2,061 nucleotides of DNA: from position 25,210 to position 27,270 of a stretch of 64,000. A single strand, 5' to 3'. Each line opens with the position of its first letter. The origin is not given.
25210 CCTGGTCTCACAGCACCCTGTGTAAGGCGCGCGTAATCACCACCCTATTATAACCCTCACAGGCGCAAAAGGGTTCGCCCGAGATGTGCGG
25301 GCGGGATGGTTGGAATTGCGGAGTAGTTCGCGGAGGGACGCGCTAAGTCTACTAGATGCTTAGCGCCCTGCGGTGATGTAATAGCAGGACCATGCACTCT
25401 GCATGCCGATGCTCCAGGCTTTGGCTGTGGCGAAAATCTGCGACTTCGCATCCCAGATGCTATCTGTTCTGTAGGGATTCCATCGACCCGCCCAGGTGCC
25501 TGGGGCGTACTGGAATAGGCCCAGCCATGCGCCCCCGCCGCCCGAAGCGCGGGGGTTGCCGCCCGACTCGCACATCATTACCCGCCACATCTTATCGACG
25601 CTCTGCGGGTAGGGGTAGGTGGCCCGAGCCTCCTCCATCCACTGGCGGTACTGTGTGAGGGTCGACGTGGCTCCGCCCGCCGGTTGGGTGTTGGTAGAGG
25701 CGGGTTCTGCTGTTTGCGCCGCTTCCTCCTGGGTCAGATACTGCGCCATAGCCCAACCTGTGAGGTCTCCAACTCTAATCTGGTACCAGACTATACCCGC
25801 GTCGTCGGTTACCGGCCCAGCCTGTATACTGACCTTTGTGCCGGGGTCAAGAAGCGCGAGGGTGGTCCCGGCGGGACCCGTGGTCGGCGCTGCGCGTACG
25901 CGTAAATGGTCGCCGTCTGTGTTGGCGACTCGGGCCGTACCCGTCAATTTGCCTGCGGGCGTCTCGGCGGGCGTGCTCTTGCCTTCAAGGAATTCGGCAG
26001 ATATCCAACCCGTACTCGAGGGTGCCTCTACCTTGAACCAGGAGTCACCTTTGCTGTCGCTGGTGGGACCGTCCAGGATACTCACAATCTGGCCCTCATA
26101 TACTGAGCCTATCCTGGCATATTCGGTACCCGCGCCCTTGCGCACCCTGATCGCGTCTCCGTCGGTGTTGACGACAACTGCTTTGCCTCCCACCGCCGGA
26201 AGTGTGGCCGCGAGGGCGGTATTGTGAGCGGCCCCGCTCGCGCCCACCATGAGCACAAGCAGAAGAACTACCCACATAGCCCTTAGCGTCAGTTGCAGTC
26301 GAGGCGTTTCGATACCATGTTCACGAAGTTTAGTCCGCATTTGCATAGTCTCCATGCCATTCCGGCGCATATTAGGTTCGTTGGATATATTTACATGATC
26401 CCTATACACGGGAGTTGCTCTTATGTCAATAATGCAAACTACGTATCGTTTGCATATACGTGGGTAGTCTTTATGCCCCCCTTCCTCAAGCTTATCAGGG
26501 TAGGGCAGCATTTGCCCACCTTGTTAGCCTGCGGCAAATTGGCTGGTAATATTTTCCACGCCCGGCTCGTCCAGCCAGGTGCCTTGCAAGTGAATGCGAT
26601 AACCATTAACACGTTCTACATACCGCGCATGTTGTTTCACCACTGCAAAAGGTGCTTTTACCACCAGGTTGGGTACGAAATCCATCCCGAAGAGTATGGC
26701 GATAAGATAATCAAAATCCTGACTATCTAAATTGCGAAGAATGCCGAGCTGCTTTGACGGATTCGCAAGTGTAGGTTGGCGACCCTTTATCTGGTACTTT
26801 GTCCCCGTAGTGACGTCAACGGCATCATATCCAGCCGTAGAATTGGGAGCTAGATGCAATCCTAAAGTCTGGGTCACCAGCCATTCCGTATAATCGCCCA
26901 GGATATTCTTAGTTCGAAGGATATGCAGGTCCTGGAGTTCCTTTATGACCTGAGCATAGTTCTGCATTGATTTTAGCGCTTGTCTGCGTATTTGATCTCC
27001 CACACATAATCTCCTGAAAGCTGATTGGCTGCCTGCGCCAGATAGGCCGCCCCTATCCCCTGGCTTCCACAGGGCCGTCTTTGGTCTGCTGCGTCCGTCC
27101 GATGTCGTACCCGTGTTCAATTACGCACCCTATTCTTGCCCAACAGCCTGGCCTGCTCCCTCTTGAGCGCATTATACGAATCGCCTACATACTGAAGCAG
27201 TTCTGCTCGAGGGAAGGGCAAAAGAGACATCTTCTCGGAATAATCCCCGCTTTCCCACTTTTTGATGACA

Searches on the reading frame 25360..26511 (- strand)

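Call 63: search_protein_families(library=pfam, proteins=[window:25360-26511:-], max_evalue=0.00001)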
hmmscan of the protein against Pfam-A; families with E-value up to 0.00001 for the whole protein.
window:25360-26511:- (383 aa): 1 family
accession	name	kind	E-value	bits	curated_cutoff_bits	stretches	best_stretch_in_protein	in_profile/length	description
PF08239.17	SH3_3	-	1.7e-17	63.7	27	1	120-176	2-54/54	Bacterial SH3 domain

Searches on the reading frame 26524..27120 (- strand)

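Call 63: search_protein_families(library=pfam, proteins=[window:26524-27120:-], max_evalue=0.00001)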
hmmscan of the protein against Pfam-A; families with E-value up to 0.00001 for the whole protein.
window:26524-27120:- (198 aa): 1 family
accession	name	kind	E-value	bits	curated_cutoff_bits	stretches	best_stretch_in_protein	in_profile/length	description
PF22522.2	DUF6998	-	3.2e-07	30.8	27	1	64-178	16-120/136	Family of unknown function (DUF6998)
